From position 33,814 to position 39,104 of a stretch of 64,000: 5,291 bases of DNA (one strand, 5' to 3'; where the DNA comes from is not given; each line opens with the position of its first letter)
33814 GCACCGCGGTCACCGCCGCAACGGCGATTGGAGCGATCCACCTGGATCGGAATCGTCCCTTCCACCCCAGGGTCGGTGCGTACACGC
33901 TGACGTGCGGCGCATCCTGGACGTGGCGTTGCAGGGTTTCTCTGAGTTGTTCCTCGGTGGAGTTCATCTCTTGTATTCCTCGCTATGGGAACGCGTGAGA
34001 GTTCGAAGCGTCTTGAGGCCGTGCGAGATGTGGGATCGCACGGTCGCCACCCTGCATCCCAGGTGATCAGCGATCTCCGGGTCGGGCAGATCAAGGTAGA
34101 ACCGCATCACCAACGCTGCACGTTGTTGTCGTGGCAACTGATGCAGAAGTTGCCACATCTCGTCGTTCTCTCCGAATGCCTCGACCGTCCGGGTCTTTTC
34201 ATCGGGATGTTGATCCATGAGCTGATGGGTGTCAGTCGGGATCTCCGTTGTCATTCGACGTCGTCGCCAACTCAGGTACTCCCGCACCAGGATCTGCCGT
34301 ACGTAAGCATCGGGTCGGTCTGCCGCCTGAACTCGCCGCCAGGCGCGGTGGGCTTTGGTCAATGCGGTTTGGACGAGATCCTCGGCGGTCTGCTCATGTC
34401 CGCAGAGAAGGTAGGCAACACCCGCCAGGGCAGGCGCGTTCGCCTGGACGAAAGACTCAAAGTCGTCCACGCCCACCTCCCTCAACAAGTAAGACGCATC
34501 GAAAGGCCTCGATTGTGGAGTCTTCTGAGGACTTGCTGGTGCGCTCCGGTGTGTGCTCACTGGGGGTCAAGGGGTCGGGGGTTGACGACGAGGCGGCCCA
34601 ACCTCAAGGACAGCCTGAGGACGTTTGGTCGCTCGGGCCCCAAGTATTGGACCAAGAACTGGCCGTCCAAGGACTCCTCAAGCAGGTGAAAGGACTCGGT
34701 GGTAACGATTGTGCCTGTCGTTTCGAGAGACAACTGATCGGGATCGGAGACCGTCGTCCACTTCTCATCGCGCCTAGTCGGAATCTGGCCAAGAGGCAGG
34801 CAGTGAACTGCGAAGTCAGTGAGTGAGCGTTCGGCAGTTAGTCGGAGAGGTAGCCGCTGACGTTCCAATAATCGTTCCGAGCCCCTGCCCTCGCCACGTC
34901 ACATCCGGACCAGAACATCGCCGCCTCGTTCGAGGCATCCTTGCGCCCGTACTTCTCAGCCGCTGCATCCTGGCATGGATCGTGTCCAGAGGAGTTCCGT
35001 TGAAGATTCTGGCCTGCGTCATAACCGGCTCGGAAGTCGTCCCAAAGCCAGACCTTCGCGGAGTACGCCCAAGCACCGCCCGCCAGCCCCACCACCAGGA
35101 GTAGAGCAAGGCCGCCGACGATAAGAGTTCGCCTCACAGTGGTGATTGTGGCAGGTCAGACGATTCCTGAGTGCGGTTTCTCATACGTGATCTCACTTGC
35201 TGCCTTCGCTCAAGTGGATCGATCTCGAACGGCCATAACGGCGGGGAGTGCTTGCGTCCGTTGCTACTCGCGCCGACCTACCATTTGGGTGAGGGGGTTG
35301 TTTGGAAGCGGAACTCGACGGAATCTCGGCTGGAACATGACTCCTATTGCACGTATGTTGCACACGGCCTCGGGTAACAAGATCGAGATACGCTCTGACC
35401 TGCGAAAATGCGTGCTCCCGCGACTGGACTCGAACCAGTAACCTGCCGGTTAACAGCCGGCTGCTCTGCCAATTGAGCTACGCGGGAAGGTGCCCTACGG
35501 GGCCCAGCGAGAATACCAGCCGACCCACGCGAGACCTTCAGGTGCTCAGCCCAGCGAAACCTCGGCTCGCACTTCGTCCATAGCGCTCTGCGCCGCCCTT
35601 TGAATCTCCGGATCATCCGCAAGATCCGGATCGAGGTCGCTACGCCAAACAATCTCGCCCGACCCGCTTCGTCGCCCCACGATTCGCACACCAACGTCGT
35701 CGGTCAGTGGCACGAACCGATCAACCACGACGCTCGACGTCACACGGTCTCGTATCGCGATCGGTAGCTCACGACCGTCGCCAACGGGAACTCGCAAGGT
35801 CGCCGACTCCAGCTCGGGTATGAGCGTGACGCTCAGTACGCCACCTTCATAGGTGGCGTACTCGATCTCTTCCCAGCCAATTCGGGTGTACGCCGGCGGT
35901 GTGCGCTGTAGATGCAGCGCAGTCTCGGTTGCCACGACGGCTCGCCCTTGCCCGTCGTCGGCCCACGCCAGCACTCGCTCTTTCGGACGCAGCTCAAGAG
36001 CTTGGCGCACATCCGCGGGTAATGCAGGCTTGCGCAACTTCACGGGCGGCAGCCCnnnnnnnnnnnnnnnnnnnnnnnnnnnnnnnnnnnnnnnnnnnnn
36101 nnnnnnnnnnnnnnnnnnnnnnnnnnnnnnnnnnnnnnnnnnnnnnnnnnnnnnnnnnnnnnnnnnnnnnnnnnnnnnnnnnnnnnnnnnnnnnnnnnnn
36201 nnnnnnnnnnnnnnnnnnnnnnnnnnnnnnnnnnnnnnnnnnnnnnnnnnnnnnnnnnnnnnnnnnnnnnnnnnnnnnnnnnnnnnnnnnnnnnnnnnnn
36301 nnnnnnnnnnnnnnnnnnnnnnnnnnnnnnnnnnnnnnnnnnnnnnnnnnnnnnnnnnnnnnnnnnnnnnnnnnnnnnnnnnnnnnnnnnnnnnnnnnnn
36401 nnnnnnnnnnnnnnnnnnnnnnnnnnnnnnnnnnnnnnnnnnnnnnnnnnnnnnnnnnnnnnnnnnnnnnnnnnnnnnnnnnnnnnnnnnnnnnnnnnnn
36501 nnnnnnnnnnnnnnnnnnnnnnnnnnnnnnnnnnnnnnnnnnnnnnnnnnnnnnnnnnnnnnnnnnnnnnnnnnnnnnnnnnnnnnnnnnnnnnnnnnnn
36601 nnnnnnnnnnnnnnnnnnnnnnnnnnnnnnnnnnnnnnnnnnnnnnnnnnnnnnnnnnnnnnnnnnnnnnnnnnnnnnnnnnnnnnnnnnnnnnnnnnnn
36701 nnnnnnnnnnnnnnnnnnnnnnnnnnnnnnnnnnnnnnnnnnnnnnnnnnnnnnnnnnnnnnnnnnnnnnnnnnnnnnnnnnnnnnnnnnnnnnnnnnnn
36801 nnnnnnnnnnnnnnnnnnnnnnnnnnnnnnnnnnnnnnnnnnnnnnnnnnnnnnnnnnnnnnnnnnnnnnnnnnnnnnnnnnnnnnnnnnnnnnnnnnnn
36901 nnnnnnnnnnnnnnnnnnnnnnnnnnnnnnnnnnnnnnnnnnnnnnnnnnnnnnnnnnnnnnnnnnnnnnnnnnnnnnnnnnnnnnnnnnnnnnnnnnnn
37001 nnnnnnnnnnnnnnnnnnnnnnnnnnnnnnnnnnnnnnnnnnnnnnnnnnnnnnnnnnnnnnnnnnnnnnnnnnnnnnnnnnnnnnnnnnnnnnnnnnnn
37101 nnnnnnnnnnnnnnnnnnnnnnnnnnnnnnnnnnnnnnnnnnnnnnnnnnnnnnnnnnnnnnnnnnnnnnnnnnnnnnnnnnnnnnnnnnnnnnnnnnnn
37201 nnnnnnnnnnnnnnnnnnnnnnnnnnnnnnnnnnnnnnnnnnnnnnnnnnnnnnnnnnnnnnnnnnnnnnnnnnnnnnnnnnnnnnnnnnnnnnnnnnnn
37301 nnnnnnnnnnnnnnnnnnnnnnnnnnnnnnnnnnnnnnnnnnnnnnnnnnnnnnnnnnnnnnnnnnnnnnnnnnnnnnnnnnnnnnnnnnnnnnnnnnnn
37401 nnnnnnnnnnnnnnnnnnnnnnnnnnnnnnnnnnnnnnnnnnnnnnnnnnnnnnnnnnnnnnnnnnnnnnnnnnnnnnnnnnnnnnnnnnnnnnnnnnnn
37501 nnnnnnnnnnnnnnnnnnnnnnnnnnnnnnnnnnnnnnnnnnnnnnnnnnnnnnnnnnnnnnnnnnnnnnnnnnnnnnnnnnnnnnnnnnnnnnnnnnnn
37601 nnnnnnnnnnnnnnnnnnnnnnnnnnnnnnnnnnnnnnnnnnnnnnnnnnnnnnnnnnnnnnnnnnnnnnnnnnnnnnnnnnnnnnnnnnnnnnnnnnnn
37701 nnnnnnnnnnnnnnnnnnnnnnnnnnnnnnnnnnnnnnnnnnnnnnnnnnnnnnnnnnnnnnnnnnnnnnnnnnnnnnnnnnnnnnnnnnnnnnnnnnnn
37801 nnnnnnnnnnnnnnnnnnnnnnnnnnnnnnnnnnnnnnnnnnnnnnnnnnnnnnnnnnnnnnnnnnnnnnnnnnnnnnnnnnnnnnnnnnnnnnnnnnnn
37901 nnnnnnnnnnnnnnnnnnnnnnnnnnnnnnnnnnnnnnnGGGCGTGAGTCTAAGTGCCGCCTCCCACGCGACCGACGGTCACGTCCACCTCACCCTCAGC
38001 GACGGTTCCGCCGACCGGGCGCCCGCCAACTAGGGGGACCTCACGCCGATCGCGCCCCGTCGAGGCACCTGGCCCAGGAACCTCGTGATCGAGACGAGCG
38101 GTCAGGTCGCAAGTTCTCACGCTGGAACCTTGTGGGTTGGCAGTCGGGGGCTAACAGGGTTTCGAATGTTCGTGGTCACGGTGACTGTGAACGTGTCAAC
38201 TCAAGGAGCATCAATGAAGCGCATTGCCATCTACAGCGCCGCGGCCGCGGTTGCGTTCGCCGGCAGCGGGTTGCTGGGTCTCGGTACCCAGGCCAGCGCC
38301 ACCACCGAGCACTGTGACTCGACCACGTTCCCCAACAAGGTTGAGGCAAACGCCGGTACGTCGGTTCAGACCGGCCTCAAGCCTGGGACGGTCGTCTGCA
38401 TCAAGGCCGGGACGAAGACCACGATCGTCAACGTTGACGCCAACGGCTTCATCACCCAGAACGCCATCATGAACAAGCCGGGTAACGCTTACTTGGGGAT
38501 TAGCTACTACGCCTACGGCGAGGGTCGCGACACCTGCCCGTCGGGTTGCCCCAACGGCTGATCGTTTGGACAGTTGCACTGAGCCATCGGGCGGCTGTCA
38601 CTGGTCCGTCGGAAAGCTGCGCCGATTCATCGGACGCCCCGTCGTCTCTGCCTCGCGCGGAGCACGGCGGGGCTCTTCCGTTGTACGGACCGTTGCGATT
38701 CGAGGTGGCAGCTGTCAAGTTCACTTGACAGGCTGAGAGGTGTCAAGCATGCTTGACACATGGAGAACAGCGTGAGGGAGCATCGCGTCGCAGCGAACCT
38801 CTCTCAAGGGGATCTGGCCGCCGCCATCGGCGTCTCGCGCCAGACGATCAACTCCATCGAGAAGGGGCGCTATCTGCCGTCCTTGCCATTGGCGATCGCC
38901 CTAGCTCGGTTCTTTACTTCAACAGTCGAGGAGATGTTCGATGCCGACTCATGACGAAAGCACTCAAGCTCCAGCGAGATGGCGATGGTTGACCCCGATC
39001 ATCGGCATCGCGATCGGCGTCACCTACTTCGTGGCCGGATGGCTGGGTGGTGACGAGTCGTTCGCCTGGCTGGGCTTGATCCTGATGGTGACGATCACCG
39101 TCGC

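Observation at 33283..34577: ECF sigma/anti-sigma cassette precisely bracketed by a 27-bp direct repeat resembling tRNA-Pro(GGG)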

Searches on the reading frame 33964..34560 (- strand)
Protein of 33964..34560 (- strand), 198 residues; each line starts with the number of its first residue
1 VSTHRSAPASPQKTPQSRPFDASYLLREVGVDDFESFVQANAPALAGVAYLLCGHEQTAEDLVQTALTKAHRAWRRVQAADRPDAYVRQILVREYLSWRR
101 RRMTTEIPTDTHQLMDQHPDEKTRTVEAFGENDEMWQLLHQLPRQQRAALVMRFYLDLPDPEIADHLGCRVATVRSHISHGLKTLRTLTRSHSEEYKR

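Call 7: search_protein_families(library=pfam, proteins=[window:33964-34560:-], max_evalue=0.01)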
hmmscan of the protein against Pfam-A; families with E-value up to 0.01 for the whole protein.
window:33964-34560:- (198 aa): 4 families
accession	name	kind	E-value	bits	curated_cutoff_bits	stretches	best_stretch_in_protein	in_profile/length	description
PF08281.18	Sigma70_r4_2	-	6.8e-15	54.9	25.7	1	134-185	3-54/54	Sigma-70, region 4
PF04542.20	Sigma70_r2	-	1.9e-11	44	24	1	37-102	1-68/71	Sigma-70 region 2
PF04545.22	Sigma70_r4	-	1.8e-08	34.2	24.1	1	138-186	1-49/50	Sigma-70, region 4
PF13384.12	HTH_23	-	0.0095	16.2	24.6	0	144-177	3-37/50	Homeodomain-like domain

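Call 32: find_homologous_proteins(query=window:33964-34470:-, max_evalue=1e-20)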
Query window:33964-34470:- (168 aa): 48 proteins with E <= 1e-20 among 142 candidates.
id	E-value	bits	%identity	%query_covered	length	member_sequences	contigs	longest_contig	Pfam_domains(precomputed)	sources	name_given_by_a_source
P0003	3.5e-108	376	100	100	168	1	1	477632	PF04545.23,PF04542.21,PF08281.19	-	-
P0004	1.4e-78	280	76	98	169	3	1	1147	PF04545.23,PF04542.21,PF08281.19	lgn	-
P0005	1.4e-75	270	75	98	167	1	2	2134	PF04545.23,PF04542.21,PF08281.19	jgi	jgi:RNA polymerase sigma-70 factor (sigma-E family)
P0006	1.2e-66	241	67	95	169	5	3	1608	PF04545.23,PF04542.21,PF08281.19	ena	-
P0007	6.4e-49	184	56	100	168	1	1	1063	PF04545.23,PF04542.21,PF08281.19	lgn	-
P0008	4.4e-46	175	50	99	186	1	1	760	PF04545.23,PF04542.21,PF08281.19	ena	-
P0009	7.5e-46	174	53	100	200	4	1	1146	PF04545.23,PF04542.21,PF08281.19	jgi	jgi:RNA polymerase sigma-70 factor (sigma-E family)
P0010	3.1e-44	168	65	70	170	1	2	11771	PF04545.23,PF08281.19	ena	-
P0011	2.6e-42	162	51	100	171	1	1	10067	PF04545.23,PF04542.21,PF08281.19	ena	-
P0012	2.9e-39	152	48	96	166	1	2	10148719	PF04545.23,PF04542.21,PF08281.19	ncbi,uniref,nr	ncbi:SigE family RNA polymerase sigma factor [Phytohabitans suffuscus]|uniref:RNA polymerase n=1 Tax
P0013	2.4e-38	149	49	98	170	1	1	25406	PF04545.23,PF04542.21,PF08281.19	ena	-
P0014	4.4e-38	148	47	96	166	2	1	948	PF04545.23,PF04542.21,PF08281.19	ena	-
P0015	6.6e-38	148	47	96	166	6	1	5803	PF04545.23,PF04542.21,PF08281.19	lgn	-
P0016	8.1e-38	148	47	93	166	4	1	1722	PF04545.23,PF04542.21,PF08281.19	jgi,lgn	jgi:RNA polymerase sigma-70 factor (sigma-E family)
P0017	3.7e-37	145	48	88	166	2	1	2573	PF04545.23,PF04542.21,PF08281.19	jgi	jgi:RNA polymerase sigma-70 factor (sigma-E family)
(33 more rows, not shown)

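Call 33: find_encoding_contigs(protein=P0005, flank=10000)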
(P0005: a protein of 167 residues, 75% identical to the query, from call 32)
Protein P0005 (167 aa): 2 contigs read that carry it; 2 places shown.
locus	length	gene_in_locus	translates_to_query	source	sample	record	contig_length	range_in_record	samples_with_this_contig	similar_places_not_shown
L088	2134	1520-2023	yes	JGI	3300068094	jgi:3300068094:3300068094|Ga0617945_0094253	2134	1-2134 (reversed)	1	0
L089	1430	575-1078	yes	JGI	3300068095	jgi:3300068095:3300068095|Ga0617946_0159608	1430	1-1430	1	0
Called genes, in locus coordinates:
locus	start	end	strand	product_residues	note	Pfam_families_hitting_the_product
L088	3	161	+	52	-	?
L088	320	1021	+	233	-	-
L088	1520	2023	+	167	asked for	PF04542:Sigma70_r2, PF08281:Sigma70_r4_2, PF04545:Sigma70_r4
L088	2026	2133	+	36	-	?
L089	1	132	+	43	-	?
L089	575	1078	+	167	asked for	PF04542:Sigma70_r2, PF08281:Sigma70_r4_2, PF04545:Sigma70_r4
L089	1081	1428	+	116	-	?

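Call 34: find_encoding_contigs(protein=P0004, flank=10000)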
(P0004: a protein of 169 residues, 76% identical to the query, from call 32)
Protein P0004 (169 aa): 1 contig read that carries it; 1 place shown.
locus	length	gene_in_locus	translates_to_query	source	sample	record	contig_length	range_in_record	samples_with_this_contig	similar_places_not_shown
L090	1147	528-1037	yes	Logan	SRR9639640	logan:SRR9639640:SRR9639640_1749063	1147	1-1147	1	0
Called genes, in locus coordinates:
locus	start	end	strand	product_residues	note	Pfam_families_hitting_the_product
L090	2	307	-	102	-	?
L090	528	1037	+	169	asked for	PF04542:Sigma70_r2, PF08281:Sigma70_r4_2, PF04545:Sigma70_r4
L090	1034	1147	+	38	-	?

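Call 35: find_encoding_contigs(protein=P0006, flank=10000)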
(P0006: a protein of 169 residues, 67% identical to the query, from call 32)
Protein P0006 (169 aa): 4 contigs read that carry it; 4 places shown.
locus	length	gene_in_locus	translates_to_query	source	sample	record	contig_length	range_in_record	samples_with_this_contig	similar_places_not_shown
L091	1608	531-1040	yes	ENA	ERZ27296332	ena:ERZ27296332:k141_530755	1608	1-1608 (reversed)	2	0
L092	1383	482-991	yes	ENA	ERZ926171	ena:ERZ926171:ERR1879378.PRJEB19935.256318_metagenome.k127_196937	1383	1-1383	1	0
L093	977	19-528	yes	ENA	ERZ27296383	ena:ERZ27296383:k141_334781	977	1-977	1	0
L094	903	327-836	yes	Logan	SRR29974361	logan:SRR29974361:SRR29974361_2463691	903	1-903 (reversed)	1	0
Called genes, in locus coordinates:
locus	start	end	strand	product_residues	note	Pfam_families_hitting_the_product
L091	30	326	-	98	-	-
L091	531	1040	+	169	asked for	PF04542:Sigma70_r2, PF08281:Sigma70_r4_2, PF04545:Sigma70_r4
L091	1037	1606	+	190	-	?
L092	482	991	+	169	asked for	PF04542:Sigma70_r2, PF08281:Sigma70_r4_2, PF04545:Sigma70_r4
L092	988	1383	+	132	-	?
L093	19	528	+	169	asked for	PF04542:Sigma70_r2, PF08281:Sigma70_r4_2, PF04545:Sigma70_r4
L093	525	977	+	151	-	?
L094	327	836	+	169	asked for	PF04542:Sigma70_r2, PF08281:Sigma70_r4_2, PF04545:Sigma70_r4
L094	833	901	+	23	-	?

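Call 36: find_encoding_contigs(protein=P0010, flank=10000)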
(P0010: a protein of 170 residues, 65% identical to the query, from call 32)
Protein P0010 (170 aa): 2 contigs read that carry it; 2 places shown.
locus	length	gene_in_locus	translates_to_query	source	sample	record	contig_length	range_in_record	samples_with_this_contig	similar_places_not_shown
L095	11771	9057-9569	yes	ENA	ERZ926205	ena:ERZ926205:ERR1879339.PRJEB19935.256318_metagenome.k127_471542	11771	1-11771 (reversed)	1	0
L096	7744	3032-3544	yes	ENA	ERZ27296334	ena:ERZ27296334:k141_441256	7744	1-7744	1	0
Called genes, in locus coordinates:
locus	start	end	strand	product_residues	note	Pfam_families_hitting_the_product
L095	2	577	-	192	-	?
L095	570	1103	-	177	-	PF04542:Sigma70_r2 (weak), PF08281:Sigma70_r4_2, PF04545:Sigma70_r4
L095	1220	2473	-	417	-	-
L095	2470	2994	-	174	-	PF04542:Sigma70_r2 (weak), PF07638:Sigma70_ECF (weak), PF08281:Sigma70_r4_2, PF04545:Sigma70_r4, PF00196:GerE (weak)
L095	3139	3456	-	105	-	-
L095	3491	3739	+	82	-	-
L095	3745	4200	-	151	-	-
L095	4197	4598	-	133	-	-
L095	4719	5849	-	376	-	-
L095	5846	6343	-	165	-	PF04542:Sigma70_r2, PF08281:Sigma70_r4_2, PF04545:Sigma70_r4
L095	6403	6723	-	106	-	-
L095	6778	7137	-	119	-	-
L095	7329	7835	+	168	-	PF04542:Sigma70_r2, PF08281:Sigma70_r4_2, PF04545:Sigma70_r4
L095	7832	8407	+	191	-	-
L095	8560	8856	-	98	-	-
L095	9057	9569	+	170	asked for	PF08281:Sigma70_r4_2, PF04545:Sigma70_r4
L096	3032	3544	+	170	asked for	PF08281:Sigma70_r4_2, PF04545:Sigma70_r4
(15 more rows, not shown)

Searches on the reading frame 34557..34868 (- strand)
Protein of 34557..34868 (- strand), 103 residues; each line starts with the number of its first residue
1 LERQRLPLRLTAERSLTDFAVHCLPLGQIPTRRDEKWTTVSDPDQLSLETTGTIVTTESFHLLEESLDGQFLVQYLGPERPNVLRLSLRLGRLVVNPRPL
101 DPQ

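Call 7: search_protein_families(library=pfam, proteins=[window:34557-34868:-], max_evalue=0.01)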
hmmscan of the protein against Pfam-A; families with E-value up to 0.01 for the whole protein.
window:34557-34868:- (103 aa): 0 families

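Call 24: find_homologous_proteins(query=window:34557-34868:-, max_evalue=0.01)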
Query window:34557-34868:-: 3 candidates shared short words with the query, none scored E <= 0.01.

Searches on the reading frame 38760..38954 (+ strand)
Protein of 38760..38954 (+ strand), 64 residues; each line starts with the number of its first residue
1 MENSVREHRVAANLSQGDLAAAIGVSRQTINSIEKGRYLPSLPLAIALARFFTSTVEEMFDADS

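Call 60: search_protein_families(library=pfam, proteins=[window:38760-38954:+], max_evalue=0.01)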
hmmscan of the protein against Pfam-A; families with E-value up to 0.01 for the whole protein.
window:38760-38954:+ (64 aa): 7 families
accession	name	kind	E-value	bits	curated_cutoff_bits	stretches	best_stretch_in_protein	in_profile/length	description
PF01381.28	HTH_3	-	2.8e-15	56.5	23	1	5-57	1-53/55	Helix-turn-helix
PF13560.12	HTH_31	-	1.1e-11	45.3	27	1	6-55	7-57/64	Helix-turn-helix domain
PF12844.13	HTH_19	-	5.9e-05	23.3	30.2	1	5-52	4-51/64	Helix-turn-helix domain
PF13545.12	HTH_Crp_2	-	0.00063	20.1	27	1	8-32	17-41/70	Crp-like helix-turn-helix domain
PF13413.12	HTH_25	-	0.00069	19.8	24.6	1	6-38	3-35/62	Helix-turn-helix domain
PF13443.12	HTH_26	-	0.0025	18.4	22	1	12-60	9-58/63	Cro/C1-type HTH DNA-binding domain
PF13412.12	HTH_24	-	0.0077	16.2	21.9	1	12-32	16-36/48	Winged helix-turn-helix DNA-binding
